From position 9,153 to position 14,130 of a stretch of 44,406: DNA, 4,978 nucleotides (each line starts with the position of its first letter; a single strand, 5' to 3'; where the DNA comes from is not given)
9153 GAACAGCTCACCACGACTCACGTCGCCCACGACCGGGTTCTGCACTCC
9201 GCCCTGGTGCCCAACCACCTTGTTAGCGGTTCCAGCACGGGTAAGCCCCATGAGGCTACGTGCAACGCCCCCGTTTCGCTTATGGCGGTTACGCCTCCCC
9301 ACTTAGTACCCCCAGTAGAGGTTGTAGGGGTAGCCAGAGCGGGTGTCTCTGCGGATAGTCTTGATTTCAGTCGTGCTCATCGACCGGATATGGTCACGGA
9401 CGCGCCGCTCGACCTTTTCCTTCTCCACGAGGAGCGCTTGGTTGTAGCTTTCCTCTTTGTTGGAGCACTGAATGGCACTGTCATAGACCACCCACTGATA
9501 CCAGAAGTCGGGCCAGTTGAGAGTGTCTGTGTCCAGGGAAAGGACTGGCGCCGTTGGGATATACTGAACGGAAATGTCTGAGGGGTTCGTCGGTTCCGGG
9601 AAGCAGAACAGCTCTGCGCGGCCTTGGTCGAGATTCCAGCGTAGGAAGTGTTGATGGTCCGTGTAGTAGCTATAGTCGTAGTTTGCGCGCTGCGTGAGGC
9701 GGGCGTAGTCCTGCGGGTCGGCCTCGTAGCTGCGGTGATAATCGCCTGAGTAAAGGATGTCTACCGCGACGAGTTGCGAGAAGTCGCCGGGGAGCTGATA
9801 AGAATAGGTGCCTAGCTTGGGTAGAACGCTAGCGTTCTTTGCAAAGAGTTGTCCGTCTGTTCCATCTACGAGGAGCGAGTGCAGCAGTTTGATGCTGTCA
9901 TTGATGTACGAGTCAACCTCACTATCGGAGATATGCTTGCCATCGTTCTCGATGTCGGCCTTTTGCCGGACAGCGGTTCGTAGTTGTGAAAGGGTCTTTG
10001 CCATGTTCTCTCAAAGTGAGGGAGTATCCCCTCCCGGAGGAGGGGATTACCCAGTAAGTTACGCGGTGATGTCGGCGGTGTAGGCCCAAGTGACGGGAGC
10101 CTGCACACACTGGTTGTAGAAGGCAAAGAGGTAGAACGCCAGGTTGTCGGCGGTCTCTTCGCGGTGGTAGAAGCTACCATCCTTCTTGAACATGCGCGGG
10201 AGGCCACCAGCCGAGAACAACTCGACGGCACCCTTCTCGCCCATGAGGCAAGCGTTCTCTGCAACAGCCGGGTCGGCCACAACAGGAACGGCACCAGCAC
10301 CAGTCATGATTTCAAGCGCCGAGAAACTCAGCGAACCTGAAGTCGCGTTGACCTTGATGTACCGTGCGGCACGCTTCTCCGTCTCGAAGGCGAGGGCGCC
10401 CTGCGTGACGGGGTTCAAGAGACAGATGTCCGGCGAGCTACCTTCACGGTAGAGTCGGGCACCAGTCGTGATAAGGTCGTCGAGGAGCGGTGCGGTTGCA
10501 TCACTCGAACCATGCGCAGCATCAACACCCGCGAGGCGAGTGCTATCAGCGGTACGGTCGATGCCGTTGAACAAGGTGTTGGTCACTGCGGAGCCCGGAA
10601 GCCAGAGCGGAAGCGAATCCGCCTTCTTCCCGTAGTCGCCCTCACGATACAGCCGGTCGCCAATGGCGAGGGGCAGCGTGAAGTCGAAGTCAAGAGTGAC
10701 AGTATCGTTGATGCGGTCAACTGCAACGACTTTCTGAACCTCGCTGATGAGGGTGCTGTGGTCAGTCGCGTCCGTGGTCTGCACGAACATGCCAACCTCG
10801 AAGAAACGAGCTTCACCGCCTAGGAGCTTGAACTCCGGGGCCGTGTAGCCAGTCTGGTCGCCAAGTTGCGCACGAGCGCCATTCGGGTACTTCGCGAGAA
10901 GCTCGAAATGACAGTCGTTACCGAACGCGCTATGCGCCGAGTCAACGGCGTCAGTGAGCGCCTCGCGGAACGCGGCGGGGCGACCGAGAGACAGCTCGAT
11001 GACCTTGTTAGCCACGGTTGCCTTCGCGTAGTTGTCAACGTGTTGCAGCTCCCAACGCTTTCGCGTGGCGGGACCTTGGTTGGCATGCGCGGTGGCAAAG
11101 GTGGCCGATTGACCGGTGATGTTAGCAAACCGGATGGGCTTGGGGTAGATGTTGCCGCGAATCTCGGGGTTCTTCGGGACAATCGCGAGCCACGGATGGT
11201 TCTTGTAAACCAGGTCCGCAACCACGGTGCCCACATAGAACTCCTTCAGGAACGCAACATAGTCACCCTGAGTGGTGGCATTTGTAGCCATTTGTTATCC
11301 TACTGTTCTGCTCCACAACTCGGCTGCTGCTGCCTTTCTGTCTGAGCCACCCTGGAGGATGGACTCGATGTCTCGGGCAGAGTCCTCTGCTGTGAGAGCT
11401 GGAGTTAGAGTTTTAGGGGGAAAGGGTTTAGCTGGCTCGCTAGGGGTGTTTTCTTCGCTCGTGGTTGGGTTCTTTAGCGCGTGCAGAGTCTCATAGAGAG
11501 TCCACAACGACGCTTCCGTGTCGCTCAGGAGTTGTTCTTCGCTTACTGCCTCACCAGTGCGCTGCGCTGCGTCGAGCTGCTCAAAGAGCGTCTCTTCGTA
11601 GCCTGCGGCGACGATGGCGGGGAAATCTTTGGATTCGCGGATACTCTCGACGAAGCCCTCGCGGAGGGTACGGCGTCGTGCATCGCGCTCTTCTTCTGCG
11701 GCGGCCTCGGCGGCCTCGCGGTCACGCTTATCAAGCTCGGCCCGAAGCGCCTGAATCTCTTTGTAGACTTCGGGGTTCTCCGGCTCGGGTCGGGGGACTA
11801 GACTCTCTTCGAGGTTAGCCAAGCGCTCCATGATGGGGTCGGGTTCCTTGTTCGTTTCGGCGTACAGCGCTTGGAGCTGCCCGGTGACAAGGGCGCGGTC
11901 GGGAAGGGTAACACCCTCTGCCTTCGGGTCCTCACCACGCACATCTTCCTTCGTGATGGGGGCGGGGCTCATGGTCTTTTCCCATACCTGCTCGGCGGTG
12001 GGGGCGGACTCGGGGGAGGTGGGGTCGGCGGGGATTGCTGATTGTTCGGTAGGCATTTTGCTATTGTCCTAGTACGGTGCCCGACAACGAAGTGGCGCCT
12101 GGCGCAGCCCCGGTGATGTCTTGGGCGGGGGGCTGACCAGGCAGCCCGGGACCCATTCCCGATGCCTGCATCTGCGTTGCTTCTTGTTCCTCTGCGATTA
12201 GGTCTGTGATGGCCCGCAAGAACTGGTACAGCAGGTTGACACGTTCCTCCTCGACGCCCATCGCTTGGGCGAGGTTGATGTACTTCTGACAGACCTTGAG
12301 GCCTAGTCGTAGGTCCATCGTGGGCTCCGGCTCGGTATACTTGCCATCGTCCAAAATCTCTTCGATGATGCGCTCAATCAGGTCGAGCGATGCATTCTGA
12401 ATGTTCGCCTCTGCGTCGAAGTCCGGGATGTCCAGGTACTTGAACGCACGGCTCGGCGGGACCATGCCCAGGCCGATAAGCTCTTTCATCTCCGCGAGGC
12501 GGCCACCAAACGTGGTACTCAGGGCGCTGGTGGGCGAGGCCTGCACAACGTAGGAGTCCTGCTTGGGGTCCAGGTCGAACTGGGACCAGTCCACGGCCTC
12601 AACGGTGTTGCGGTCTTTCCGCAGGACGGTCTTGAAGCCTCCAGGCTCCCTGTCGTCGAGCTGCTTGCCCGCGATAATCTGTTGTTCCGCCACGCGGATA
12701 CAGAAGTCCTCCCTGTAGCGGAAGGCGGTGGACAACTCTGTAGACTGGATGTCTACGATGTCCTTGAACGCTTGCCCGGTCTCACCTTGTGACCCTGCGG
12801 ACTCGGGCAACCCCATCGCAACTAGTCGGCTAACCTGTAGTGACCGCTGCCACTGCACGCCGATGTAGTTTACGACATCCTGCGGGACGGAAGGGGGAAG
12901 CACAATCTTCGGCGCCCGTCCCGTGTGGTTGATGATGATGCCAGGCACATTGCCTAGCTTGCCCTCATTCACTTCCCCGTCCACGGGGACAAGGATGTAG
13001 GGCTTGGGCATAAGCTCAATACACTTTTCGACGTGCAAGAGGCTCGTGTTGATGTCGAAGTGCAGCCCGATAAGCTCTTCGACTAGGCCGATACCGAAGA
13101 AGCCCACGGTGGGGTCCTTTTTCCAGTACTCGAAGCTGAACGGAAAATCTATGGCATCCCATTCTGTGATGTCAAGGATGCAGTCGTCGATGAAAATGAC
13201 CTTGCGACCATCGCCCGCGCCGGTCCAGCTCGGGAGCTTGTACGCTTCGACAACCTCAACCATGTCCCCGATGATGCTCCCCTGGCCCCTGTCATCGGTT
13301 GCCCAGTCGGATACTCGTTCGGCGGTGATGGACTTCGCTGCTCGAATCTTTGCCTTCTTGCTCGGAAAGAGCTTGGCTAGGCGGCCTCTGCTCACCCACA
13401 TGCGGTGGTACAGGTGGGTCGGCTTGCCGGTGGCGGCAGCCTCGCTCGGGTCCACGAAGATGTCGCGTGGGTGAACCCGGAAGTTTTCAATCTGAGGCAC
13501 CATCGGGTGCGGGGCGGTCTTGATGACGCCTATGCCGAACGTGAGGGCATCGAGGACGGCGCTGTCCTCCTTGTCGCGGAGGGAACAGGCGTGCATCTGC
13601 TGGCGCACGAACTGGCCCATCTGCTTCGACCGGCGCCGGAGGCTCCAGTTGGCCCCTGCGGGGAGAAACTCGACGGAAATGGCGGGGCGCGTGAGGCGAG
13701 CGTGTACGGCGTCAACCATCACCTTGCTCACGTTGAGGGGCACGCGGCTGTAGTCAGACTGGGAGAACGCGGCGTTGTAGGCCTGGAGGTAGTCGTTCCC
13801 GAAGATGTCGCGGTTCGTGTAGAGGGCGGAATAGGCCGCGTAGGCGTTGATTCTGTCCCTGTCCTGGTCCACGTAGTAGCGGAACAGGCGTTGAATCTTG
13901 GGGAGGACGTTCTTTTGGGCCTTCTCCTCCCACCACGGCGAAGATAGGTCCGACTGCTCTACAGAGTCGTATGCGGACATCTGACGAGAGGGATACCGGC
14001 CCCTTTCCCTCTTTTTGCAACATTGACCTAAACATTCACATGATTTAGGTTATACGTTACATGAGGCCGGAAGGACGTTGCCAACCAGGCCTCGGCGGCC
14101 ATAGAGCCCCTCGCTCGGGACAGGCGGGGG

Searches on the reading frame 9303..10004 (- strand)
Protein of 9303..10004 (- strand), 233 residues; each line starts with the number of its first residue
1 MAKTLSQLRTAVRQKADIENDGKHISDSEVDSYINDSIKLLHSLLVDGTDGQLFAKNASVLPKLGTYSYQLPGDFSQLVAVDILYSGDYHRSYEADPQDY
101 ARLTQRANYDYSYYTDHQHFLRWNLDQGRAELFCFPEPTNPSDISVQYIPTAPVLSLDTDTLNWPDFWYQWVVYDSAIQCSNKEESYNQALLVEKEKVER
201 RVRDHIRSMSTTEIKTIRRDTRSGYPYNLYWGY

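Call 34: search_protein_families(library=pfam, proteins=[window:9303-10004:-], max_evalue=0.5)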
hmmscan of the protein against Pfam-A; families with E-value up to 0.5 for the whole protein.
window:9303-10004:- (233 aa): 1 family
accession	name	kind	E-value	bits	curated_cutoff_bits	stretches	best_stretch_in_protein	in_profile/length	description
PF24175.2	SU10_adaptor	-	1.3e-08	35.9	27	1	4-167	2-142/194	SU10 adaptor protein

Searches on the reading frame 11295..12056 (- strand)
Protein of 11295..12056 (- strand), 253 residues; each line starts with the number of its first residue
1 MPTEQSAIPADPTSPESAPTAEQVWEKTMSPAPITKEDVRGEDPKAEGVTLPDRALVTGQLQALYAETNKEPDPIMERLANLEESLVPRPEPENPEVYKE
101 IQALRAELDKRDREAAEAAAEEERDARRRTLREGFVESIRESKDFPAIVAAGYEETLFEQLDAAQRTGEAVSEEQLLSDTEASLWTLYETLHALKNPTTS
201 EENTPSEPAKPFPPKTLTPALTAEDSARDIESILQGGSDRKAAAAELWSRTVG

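Call 34: search_protein_families(library=pfam, proteins=[window:11295-12056:-], max_evalue=0.5)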
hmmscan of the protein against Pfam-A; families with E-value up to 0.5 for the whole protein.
window:11295-12056:- (253 aa): 1 family
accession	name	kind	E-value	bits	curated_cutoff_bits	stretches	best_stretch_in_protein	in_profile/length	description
PF05859.17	Mis12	-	0.031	14.5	25.7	1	84-197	104-194/231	Mis12 protein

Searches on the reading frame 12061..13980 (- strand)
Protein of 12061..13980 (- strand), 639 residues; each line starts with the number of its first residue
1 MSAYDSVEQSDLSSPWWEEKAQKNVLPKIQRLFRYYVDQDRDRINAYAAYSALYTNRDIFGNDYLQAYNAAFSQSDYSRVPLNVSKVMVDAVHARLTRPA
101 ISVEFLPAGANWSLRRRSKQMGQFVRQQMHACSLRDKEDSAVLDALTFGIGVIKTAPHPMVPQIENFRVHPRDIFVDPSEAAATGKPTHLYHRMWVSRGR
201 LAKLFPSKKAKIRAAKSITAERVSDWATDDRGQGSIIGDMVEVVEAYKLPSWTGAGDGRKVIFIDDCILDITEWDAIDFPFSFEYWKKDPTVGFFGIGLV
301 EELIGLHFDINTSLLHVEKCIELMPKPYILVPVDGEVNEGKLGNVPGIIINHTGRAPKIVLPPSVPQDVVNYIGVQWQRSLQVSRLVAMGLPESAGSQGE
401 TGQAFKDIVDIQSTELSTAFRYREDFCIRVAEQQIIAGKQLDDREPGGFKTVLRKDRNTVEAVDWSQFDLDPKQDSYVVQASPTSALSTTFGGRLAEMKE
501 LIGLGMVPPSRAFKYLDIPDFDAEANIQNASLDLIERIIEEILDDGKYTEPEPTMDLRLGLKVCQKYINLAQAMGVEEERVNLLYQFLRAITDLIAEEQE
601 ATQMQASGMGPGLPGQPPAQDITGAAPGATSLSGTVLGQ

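Call 11: search_protein_families(library=pfam, proteins=[window:12061-13980:-], max_evalue=0.01)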
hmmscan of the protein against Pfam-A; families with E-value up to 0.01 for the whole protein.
window:12061-13980:- (639 aa): 0 families

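Call 27: search_protein_families(library=phrogs, proteins=[window:12061-13980:-], max_evalue=0.001)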
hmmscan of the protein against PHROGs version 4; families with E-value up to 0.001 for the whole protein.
window:12061-13980:- (639 aa): 2 families
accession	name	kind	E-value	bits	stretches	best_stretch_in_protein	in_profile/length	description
phrog_156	-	head and packaging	4.5e-08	33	1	21-237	7-221/681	portal protein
phrog_332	-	connector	6.4e-06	25.8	1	118-371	107-354/560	head-tail adaptor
